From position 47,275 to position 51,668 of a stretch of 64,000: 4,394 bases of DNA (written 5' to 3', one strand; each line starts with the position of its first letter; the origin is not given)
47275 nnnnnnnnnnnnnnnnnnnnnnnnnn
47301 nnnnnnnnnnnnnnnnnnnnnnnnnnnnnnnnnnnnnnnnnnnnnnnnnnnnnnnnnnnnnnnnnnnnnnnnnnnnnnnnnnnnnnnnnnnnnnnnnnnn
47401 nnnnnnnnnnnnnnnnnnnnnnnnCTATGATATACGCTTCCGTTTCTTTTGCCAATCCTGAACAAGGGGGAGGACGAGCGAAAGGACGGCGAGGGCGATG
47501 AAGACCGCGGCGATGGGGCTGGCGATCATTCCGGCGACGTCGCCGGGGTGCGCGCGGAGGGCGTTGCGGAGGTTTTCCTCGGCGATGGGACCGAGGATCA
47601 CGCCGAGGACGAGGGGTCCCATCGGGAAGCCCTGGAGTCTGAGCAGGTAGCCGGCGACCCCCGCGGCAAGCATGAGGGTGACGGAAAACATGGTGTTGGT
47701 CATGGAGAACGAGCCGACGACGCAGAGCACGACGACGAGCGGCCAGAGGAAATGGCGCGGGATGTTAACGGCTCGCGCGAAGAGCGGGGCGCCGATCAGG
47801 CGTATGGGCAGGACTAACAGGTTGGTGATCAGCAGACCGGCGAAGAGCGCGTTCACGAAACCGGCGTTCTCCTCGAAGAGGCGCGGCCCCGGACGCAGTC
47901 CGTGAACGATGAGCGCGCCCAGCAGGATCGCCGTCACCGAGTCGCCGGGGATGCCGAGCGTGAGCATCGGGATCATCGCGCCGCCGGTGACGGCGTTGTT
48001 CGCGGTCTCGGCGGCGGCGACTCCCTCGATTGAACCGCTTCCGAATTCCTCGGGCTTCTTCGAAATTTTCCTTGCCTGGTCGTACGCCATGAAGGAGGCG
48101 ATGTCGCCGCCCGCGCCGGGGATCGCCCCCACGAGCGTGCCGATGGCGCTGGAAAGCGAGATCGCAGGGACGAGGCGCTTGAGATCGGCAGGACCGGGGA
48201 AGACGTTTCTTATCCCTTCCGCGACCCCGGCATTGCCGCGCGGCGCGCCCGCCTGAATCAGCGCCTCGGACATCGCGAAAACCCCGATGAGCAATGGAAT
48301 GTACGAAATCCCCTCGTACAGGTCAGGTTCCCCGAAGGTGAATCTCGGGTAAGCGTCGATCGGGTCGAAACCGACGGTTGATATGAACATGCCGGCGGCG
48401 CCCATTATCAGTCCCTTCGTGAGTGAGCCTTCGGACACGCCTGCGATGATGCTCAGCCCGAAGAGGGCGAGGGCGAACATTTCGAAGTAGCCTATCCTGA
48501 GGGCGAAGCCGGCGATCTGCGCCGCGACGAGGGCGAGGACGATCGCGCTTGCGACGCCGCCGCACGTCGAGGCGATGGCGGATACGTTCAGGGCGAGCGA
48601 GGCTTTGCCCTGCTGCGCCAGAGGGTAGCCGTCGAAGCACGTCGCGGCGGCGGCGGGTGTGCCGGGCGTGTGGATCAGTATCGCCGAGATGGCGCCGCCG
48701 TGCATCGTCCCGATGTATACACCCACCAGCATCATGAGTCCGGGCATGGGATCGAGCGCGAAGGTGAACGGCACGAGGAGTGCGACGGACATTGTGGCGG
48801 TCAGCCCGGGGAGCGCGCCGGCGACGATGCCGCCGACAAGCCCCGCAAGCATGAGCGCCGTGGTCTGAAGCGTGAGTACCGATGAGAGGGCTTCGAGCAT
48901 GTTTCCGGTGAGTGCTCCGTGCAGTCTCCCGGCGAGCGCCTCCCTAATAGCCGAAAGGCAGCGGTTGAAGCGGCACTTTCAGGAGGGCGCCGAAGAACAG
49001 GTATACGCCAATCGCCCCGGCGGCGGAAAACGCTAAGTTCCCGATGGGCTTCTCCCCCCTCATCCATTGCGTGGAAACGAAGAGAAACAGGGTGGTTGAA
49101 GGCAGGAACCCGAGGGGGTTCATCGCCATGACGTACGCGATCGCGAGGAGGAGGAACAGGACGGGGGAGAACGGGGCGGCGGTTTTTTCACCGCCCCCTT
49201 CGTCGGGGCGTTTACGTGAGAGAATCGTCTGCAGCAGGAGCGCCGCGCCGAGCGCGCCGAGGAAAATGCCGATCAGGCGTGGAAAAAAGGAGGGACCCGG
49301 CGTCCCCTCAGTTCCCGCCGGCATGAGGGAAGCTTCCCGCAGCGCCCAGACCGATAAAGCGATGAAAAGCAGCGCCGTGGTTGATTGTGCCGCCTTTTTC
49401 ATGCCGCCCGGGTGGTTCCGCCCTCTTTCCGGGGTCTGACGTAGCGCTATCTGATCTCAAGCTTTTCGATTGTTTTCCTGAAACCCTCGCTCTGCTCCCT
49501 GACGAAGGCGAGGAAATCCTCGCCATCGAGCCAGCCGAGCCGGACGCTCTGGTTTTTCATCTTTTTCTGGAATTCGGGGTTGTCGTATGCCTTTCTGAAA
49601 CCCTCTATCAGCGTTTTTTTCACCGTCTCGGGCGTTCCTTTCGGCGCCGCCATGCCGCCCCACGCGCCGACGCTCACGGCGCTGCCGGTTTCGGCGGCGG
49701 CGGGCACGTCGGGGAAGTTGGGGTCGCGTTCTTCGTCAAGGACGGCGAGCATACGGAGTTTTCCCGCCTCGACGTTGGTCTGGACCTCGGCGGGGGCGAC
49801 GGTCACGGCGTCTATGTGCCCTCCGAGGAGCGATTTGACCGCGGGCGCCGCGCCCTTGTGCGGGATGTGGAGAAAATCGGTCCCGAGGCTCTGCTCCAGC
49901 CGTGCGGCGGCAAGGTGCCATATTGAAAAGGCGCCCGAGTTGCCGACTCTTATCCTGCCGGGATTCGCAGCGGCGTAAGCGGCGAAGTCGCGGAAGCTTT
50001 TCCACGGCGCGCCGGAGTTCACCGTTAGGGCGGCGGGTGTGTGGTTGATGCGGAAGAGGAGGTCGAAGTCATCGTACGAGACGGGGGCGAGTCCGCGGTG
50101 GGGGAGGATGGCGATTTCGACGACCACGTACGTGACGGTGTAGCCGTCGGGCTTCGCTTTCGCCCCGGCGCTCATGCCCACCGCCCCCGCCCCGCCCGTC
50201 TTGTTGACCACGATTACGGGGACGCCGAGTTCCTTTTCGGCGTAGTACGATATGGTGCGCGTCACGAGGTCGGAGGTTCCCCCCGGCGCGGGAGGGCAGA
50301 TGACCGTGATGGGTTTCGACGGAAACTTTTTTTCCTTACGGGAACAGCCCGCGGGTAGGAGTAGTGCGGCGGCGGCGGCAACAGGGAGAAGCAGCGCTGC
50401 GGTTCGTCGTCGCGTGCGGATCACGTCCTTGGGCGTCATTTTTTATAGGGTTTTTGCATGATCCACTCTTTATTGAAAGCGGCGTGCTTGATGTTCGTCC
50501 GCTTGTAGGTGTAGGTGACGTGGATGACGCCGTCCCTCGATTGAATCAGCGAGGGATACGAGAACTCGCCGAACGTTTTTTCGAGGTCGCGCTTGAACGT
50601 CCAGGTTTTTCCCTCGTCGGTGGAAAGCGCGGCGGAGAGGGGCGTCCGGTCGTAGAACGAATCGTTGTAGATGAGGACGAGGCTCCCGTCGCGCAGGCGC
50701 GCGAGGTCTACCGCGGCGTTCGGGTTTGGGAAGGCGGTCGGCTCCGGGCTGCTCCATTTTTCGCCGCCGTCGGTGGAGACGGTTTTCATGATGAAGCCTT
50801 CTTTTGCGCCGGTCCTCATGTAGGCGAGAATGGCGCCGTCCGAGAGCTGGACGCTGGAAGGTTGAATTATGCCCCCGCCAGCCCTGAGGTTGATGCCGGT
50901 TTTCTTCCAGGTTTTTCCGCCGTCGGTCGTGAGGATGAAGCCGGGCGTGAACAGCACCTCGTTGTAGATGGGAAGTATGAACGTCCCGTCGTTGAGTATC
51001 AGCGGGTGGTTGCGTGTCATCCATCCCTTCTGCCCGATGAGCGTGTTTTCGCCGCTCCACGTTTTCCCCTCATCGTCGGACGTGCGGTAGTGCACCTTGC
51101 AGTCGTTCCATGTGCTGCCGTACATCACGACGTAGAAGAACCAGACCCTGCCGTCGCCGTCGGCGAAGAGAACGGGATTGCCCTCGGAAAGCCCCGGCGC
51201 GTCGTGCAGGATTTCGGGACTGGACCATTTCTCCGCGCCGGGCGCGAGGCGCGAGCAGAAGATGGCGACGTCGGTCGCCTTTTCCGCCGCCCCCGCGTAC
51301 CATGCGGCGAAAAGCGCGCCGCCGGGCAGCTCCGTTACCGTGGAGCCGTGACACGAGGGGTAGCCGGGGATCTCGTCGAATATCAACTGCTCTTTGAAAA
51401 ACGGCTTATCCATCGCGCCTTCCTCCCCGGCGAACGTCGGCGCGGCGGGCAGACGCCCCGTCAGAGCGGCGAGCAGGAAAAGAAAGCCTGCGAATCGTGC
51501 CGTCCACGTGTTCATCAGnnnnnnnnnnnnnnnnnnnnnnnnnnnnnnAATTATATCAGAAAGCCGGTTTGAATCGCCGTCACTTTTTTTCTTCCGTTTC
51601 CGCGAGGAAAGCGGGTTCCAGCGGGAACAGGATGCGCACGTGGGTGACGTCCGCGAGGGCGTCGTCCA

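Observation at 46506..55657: Eight-gene minus-strand operon coupling a tripartite tricarboxylate transporter (TctABC) to a BNR sialidase-like enzyme and a NanA/DapA-family lyase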

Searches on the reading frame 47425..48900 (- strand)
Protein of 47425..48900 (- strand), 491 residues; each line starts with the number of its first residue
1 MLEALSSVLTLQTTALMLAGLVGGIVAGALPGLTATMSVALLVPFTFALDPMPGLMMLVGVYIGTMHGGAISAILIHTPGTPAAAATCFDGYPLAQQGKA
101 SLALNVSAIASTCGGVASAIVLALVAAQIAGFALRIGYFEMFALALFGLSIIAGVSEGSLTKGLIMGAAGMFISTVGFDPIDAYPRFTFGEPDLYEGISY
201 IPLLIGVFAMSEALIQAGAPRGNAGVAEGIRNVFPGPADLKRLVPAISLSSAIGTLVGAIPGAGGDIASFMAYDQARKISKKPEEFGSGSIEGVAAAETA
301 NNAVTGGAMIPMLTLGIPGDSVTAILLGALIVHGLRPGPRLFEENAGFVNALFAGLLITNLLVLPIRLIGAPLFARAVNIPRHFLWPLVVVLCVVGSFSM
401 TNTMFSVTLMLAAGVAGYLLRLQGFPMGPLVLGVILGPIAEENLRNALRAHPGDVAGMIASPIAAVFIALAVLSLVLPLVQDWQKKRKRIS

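Call 3: search_protein_families(library=pfam, proteins=[window:47425-48900:-], max_evalue=0.01)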
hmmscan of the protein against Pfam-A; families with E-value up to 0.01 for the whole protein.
window:47425-48900:- (491 aa): 1 family
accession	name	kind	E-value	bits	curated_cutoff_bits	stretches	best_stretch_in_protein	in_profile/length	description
PF01970.21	TctA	-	2.6e-149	497.9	28.9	1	16-432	3-423/423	Tripartite tricarboxylate transporter TctA family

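Call 4: search_protein_families(library=ncbifam, proteins=[window:47425-48900:-], max_evalue=0.01)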
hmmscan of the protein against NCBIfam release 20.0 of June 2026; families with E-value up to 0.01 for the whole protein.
window:47425-48900:- (491 aa): 0 families

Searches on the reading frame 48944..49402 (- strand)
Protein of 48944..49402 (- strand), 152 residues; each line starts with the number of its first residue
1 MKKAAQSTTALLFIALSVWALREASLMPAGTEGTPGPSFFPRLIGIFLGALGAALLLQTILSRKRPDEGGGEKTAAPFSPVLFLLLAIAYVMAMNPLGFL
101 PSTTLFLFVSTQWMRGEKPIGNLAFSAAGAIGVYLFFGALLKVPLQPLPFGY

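Call 3: search_protein_families(library=pfam, proteins=[window:48944-49402:-], max_evalue=0.01)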
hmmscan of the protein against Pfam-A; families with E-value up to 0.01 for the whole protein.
window:48944-49402:- (152 aa): 1 family
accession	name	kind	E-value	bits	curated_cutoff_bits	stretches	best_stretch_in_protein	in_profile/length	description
PF07331.16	TctB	-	1.5e-22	80.7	29.1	1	10-145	4-136/137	Tripartite tricarboxylate transporter TctB family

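Call 4: search_protein_families(library=ncbifam, proteins=[window:48944-49402:-], max_evalue=0.01)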
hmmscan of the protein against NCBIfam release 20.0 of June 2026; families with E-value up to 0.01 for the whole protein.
window:48944-49402:- (152 aa): 0 families

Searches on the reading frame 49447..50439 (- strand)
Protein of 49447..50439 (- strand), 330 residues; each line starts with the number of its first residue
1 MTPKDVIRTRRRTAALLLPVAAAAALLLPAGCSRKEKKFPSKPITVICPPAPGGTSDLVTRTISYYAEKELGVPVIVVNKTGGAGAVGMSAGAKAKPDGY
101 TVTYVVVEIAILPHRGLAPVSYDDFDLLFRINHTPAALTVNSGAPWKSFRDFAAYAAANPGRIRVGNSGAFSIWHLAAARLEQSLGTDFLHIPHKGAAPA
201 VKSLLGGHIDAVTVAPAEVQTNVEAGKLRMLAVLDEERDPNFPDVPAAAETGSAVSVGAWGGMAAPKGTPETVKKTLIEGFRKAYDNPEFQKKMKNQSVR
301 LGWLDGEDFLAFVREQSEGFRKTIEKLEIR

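Call 3: search_protein_families(library=pfam, proteins=[window:49447-50439:-], max_evalue=0.01)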
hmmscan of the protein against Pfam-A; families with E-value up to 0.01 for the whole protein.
window:49447-50439:- (330 aa): 1 family
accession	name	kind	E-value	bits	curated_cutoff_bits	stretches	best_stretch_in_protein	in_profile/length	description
PF03401.19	TctC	-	4.1e-58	197.5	27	1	60-328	2-273/274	Tripartite tricarboxylate transporter family receptor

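Call 4: search_protein_families(library=ncbifam, proteins=[window:49447-50439:-], max_evalue=0.01)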
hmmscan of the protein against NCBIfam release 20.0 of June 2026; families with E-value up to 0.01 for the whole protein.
window:49447-50439:- (330 aa): 0 families

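Call 63: find_related_loci(query=A5, collection=metagenome_contigs, flank=8000)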
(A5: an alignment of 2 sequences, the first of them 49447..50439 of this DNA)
Query A5 (330 aa) in metagenome_contigs; peptide patterns used: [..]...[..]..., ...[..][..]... (x = any residue, [..] = any of these).
187 stretches matched a pattern; 11 encode a relative of the query (tblastn E <= 1e-3); 11 distinct loci.
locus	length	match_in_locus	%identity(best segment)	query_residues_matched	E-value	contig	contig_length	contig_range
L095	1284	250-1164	70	26-330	1e-163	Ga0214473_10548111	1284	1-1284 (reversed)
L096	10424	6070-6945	50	38-327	9e-100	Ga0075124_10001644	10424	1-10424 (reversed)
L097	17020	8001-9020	46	7-330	2e-99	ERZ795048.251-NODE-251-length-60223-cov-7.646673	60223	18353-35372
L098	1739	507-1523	44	7-329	8e-105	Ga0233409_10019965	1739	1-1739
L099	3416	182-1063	49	39-330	3e-97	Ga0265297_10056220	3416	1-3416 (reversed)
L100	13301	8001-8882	39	38-327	1e-65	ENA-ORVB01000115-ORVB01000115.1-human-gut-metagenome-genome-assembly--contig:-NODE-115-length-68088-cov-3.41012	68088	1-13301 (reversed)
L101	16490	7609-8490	39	38-327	1e-65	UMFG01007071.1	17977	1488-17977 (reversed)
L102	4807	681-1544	40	44-327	2e-65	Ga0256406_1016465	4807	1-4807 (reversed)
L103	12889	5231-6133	33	24-320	5e-49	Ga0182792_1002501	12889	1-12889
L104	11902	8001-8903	33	24-320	9e-49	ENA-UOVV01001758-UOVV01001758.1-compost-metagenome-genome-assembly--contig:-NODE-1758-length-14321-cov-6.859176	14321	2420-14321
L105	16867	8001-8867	30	39-327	7e-46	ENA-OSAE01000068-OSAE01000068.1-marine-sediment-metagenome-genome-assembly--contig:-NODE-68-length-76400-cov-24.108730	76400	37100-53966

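Call 68: search_protein_families(library=pfam, proteins=[L096:3423-4577:+, L096:5321-5866:+, L096:9345-9983:+, L096:2180-2794:-, L096:1364-1855:-, L096:4730-5161:-], max_evalue=0.001)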
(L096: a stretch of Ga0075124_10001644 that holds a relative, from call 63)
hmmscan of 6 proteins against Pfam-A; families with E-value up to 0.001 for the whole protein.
L096:3423-4577:+ (384 aa): 9 families
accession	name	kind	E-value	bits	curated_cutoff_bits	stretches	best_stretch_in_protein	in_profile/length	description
PF04015.17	DUF362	-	2.1e-57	194.8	24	1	48-245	1-198/200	Domain of unknown function (DUF362)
PF00037.32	Fer4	-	2.4e-10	40.2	21.1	2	321-340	5-24/24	4Fe-4S binding domain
PF12797.12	Fer4_2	-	9e-08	32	24.5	0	345-365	2-22/22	4Fe-4S binding domain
PF13237.11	Fer4_10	-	1.8e-07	31.4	25.5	1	317-364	2-53/53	4Fe-4S dicluster domain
PF12838.12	Fer4_7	-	1.5e-06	29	27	1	324-367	2-52/52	4Fe-4S dicluster domain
PF13187.11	Fer4_9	-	7e-06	26.4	27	1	324-368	2-52/52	4Fe-4S dicluster domain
PF12837.12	Fer4_6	-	7.9e-06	26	25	0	317-339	2-24/24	4Fe-4S binding domain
PF13183.11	Fer4_8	-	9e-05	23.4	27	0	322-337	52-67/68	4Fe-4S dicluster domain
PF14697.11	Fer4_21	-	9.7e-05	22.9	35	1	321-369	5-58/59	4Fe-4S dicluster domain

L096:5321-5866:+ (181 aa): 0 families

L096:9345-9983:+ (212 aa): 2 families
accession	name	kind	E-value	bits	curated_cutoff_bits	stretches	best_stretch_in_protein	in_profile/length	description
PF00730.31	HhH-GPD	-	3.4e-23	82.5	26.2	1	37-171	1-107/108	HhH-GPD superfamily base excision DNA repair protein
PF00633.29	HHH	-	3.3e-09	36.5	24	1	103-129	2-28/30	Helix-hairpin-helix motif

L096:2180-2794:- (204 aa): 1 family
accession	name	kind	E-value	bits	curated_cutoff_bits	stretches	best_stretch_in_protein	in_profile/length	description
PF13189.12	Cytidylate_kin2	-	1.1e-44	153.1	28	1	3-188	1-176/176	Cytidylate kinase-like family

L096:1364-1855:- (163 aa): 2 families
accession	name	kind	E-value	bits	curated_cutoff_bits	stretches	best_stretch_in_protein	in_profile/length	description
PF04306.18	DUF456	-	4.4e-39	134.4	29.4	1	25-159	1-136/139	Protein of unknown function (DUF456)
PF06897.17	DUF1269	-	8.6e-05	23.3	26.9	1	88-120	2-35/100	Protein of unknown function (DUF1269)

L096:4730-5161:- (143 aa): 0 families

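Call 87: search_solved_structures(query=window:49447-50439:-, max_evalue=0.00001, show_alignments=0)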
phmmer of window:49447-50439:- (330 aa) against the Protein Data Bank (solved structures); distinct sequences matched with E-value up to 0.00001: 11.
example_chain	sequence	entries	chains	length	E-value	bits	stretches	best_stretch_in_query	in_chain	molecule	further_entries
4x9t_A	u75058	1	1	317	6.9e-63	216.2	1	37-327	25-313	Uncharacterized protein UPF0065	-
25hk_A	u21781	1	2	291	3.1e-53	184.5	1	38-322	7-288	Tripartite tricarboxylate transporter substrate binding protein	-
2dvz_A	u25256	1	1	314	4.7e-47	164.2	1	38-329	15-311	Putative exported protein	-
2f5x_A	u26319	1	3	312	4.3e-42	147.9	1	37-299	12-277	BugD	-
8hka_A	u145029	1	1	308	4.8e-41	144.5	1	43-327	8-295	Periplasmic terephthalate binding protein (TBP)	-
8hk9_D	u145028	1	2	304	6.1e-41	144.1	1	44-327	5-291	Periplasmic terephthalate binding protein (TBP)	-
8hkb_A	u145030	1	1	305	4.2e-40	141.4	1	44-327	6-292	Periplasmic terephthalate binding protein (TBP)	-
2qpq_A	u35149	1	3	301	2.8e-39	138.6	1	38-299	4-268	protein Bug27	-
7ndr_A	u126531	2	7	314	3.2e-37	131.9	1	41-326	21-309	Tripartite tricarboxylate transporter substrate binding protein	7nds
6hke_A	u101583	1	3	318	5.3e-32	114.7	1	38-294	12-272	Possible TctC subunit of the Tripartite Tricarboxylate Transport(TTT) Family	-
5oei_A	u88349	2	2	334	4.1e-25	92.1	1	38-276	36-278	Uncharacterized protein family UPF0065:Tat pathway signal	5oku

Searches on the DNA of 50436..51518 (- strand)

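Call 93: search_dna_similar(query=L106:7968-9125:+, collection=ecoli_genomes, mode=distant, max_rows=5)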
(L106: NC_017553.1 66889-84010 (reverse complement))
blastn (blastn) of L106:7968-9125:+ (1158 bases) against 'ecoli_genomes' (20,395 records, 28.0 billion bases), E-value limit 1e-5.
Records with a match: 1048; places in all: 1049; records where one place covers at least 80% of the query: 1047.
Genomes with a match: 1048 of 5426; with a place that covers at least 80% of the query: 1047. Places per genome that has any: lowest 1, median 1, highest 2. On chromosomes: 1049 places; on plasmids: 0.
Best place of each record, by identity: 60-80% 1048.
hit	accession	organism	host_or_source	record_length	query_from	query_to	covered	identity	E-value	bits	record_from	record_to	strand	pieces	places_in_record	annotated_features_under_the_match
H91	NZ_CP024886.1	Escherichia coli strain AR_0017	missing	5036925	1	1153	100%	74.4%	0e+0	735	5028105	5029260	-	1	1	sialidase family protein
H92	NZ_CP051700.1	Escherichia coli strain SCU-125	Homo sapiens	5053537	1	1153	100%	74.4%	0e+0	735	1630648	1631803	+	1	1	sialidase family protein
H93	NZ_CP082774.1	Escherichia coli O16:H6 strain CU37RT-2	Homo sapiens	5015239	1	1153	100%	74.4%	0e+0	735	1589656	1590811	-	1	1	sialidase family protein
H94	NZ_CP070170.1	Escherichia coli strain FDAARGOS_1284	Homo sapiens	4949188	1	1153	100%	74.4%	0e+0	735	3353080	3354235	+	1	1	sialidase family protein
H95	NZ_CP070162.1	Escherichia coli strain FDAARGOS_1283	Homo sapiens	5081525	1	1153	100%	74.4%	0e+0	735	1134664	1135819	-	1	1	sialidase family protein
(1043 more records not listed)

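Call 94: get_annotated_region(hit=H92, flank=7000)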
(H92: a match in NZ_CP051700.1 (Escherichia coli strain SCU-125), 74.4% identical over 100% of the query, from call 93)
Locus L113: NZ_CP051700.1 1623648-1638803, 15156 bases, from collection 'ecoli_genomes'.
description: Escherichia coli strain SCU-125 chromosome, complete genome
organism: Escherichia coli strain SCU-125 (NCBI taxid 562)
replicon: chromosome; assembly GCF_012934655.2
host: Homo sapiens; source: rectal swab from healthy college student; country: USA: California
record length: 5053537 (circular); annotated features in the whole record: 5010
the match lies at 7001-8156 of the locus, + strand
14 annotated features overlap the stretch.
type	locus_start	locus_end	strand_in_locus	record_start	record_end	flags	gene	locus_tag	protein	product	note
CDS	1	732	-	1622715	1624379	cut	glnS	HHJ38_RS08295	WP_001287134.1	glutamine--tRNA ligase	-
CDS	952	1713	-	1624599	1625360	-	-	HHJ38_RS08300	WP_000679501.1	DeoR/GlpR family DNA-binding transcription regulator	-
CDS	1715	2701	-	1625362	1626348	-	-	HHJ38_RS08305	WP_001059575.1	D-threonate 4-phosphate dehydrogenase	-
CDS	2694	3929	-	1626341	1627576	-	dtnK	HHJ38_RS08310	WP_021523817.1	D-threonate kinase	-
CDS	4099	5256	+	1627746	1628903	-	-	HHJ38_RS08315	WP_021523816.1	iron-containing alcohol dehydrogenase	-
CDS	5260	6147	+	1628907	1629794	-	-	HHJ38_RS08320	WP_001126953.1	dihydrodipicolinate synthase family protein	-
CDS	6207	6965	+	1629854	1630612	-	-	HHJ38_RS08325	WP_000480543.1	TerC family protein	-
CDS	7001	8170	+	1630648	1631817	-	-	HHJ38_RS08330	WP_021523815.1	sialidase family protein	-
CDS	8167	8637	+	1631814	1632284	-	-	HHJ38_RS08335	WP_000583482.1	YhcH/YjgK/YiaL family protein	-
CDS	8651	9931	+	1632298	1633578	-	-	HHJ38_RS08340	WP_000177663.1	SLC13 family permease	-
CDS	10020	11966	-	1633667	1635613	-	nagE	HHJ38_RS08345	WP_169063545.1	PTS N-acetyl glucosamine transporter subunit IIABC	-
CDS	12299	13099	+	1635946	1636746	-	nagB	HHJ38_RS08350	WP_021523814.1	glucosamine-6-phosphate deaminase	-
CDS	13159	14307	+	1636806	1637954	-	nagA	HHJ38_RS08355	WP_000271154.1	N-acetylglucosamine-6-phosphate deacetylase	-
CDS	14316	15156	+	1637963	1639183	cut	nagC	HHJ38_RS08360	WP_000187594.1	DNA-binding transcriptional regulator NagC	-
